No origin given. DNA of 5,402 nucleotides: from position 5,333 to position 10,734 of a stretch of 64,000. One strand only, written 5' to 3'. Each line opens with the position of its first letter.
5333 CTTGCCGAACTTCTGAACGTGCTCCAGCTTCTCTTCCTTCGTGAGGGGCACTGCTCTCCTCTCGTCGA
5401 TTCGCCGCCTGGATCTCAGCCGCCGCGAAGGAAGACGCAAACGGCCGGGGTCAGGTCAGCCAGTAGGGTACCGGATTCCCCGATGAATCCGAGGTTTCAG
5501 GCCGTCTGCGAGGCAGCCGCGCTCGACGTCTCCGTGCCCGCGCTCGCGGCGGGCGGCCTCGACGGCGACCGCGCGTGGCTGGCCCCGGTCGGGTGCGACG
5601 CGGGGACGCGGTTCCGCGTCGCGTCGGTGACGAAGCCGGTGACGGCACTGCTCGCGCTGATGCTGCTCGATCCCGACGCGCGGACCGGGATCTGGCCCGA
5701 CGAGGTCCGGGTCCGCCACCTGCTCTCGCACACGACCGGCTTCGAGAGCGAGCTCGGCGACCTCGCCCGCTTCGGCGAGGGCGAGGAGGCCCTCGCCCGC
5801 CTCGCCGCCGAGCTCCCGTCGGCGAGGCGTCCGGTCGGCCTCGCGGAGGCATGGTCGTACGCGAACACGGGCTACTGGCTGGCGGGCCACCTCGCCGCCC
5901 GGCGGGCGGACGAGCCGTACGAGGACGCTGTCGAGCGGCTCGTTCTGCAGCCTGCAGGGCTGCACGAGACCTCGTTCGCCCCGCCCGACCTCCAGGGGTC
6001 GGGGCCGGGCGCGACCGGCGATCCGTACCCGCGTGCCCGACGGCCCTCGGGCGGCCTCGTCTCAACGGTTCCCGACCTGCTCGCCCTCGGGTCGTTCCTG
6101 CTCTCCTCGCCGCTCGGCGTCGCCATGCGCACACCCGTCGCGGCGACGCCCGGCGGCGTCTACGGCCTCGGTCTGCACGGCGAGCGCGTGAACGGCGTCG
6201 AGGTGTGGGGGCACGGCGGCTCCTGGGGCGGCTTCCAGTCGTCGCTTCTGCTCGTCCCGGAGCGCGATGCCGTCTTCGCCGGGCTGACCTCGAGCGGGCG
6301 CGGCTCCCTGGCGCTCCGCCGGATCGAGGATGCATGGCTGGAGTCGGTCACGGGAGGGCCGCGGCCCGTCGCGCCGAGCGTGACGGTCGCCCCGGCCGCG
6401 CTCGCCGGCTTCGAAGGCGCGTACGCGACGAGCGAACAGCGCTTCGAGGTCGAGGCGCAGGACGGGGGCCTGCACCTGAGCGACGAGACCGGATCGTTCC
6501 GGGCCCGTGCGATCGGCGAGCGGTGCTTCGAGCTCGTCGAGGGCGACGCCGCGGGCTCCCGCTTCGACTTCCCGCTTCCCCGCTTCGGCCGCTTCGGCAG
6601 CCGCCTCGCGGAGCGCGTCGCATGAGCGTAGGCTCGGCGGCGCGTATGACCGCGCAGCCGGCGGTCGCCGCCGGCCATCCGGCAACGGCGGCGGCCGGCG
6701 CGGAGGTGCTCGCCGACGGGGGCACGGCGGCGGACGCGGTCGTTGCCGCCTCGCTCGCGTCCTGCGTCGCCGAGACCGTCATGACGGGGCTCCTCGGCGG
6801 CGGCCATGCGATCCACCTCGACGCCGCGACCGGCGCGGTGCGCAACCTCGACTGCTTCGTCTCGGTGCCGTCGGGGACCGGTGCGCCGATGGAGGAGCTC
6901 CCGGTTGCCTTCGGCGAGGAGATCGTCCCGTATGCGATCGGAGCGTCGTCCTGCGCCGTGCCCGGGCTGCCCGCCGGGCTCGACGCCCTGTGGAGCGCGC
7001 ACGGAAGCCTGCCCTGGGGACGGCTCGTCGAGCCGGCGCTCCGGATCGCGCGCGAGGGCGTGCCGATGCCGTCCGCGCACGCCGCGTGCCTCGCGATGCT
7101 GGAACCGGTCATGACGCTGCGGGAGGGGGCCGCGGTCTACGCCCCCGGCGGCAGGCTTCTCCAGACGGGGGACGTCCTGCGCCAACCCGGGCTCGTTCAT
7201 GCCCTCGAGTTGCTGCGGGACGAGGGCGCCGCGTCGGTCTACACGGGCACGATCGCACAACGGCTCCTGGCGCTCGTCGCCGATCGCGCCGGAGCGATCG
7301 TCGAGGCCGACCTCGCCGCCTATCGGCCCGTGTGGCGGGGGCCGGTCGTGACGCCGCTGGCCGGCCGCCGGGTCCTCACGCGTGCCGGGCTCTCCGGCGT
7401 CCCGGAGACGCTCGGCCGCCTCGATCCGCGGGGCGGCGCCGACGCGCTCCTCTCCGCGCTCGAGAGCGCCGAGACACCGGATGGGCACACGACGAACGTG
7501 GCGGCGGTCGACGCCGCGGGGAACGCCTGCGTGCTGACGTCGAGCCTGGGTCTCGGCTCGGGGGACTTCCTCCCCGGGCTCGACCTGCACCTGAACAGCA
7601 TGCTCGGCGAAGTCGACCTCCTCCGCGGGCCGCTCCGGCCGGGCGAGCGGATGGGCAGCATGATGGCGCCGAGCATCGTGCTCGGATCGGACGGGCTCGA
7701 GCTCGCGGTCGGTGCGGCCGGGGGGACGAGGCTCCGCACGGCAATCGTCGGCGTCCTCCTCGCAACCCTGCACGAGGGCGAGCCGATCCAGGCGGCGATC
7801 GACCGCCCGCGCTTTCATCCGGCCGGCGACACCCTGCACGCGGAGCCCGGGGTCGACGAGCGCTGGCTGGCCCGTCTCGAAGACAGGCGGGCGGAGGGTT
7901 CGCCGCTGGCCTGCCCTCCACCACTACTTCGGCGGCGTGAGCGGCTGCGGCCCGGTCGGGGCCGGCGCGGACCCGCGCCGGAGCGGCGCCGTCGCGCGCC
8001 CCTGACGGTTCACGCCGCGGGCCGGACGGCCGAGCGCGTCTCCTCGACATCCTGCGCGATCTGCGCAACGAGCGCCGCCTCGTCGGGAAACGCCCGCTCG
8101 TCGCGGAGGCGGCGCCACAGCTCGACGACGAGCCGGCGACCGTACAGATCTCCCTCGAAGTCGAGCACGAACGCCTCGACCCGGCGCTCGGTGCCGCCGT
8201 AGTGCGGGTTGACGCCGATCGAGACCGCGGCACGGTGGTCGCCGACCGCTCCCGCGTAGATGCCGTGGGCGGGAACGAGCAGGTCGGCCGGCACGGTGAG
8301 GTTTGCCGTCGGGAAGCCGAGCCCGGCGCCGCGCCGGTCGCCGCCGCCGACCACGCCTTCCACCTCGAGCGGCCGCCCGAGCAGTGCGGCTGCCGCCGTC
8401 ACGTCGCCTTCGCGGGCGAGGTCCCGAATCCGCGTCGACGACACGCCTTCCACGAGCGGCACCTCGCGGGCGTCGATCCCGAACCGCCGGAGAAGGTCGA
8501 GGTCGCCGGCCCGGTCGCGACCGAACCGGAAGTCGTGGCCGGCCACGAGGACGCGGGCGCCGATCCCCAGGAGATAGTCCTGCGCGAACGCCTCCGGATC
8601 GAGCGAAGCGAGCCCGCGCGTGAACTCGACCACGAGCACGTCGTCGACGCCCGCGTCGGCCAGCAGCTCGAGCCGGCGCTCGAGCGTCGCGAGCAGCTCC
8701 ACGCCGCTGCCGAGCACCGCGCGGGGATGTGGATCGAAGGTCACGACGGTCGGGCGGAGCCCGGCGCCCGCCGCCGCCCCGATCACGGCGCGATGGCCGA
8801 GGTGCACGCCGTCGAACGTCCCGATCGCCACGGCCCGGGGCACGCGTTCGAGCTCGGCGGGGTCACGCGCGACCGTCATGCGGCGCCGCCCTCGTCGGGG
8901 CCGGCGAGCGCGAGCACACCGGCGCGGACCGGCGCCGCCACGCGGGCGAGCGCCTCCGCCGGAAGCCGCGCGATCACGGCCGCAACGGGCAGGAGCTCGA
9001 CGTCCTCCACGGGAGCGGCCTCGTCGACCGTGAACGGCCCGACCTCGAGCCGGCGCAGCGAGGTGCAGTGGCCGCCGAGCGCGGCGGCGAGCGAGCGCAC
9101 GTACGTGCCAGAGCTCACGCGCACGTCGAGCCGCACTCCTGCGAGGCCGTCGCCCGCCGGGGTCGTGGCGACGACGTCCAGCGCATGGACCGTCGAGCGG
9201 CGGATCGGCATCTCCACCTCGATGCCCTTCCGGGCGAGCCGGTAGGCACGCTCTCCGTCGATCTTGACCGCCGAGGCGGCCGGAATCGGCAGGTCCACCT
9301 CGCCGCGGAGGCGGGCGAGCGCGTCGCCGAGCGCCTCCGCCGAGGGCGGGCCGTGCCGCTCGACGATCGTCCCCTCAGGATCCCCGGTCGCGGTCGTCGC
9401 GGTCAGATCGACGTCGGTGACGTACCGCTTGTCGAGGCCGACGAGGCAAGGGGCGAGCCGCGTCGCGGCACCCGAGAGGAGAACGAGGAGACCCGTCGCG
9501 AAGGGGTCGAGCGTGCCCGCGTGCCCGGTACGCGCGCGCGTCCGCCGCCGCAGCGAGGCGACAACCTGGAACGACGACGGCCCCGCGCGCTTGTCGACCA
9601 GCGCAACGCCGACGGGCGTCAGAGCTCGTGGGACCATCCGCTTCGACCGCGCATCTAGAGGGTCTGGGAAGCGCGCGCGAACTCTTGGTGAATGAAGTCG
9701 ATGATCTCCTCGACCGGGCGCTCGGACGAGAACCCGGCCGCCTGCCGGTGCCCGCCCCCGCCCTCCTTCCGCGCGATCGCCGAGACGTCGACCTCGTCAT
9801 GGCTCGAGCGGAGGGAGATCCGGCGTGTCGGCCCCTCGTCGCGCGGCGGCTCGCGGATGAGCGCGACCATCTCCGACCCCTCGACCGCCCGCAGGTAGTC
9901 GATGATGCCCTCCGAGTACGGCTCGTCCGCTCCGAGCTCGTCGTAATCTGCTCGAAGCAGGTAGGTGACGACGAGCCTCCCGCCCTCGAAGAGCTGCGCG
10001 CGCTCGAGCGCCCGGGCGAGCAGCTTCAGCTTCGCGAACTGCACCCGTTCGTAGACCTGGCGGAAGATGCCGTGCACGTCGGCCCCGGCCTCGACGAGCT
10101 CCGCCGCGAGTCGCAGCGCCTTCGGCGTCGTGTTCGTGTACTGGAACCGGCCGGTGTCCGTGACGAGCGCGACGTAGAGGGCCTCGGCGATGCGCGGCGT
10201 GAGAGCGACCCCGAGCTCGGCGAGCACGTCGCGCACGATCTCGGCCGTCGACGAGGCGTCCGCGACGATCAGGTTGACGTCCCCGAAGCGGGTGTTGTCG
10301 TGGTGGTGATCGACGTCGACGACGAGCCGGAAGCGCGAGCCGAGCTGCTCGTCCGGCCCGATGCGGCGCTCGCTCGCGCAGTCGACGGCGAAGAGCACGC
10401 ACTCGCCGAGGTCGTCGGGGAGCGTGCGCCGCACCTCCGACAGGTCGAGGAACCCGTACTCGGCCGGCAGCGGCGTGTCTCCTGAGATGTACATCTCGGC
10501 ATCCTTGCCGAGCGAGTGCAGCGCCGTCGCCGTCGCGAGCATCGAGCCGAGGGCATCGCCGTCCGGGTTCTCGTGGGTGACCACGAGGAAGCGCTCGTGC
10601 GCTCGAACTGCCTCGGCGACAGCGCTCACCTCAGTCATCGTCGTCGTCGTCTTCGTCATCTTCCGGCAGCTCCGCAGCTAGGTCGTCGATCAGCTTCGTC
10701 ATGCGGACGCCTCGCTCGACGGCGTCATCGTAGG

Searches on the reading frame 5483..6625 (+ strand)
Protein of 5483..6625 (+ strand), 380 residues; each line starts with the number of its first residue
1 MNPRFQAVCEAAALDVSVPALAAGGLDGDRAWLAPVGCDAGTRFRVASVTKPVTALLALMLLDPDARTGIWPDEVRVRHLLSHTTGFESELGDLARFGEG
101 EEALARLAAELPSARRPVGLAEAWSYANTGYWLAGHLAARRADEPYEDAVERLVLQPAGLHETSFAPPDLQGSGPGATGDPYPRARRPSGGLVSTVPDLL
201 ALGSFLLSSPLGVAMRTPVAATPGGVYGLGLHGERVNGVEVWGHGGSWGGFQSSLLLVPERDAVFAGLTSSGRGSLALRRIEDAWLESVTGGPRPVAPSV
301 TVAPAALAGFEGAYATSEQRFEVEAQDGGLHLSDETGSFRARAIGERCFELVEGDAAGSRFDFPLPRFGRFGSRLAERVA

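Call 67: search_protein_families(library=pfam, max_evalue=0.00001, proteins=[window:5483-6625:+])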
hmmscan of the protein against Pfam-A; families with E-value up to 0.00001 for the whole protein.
window:5483-6625:+ (380 aa): 1 family
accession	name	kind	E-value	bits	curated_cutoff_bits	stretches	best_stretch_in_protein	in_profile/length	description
PF00144.29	Beta-lactamase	-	2.4e-35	122.7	27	1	18-273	14-312/329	Beta-lactamase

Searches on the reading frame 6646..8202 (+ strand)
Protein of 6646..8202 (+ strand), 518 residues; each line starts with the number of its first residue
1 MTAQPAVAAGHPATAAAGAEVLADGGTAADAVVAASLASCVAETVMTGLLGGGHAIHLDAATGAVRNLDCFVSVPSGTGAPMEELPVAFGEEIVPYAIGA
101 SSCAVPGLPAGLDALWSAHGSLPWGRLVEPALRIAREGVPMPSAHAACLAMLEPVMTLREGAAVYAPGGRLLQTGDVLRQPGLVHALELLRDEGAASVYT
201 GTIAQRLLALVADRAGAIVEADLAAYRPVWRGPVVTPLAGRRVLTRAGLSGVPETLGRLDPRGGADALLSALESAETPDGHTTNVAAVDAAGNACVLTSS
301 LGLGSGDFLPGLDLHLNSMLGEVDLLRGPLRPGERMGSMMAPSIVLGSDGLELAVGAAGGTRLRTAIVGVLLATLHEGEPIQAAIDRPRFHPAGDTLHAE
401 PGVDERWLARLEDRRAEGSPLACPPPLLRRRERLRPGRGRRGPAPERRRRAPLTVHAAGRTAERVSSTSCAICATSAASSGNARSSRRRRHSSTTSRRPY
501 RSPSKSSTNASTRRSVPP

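Call 67: search_protein_families(library=pfam, max_evalue=0.00001, proteins=[window:6646-8202:+])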
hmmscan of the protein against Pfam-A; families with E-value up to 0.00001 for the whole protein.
window:6646-8202:+ (518 aa): 1 family
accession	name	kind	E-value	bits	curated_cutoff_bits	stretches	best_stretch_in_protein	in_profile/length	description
PF01019.26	G_glu_transpept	-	3.2e-71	241.1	27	2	20-248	2-227/512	Gamma-glutamyltranspeptidase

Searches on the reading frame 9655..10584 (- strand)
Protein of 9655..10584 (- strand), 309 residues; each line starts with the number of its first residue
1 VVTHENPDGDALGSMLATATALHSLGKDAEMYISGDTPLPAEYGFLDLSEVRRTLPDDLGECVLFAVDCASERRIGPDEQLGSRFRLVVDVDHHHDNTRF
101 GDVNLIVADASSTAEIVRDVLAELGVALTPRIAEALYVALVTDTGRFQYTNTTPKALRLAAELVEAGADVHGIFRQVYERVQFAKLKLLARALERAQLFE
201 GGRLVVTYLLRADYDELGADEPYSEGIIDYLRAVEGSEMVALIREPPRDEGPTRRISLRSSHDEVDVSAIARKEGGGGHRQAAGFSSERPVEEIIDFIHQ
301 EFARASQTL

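Call 67: search_protein_families(library=pfam, max_evalue=0.00001, proteins=[window:9655-10584:-])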
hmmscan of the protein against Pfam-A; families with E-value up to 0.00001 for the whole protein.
window:9655-10584:- (309 aa): 2 families
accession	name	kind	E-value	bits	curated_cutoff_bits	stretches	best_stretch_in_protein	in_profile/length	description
PF01368.27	DHH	-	1.6e-13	51.5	28.1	1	2-139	5-124/125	DHH family, N-terminal domain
PF02272.25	DHHA1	-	6.3e-09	36.7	25.9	1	204-302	4-100/102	DHHA1 domain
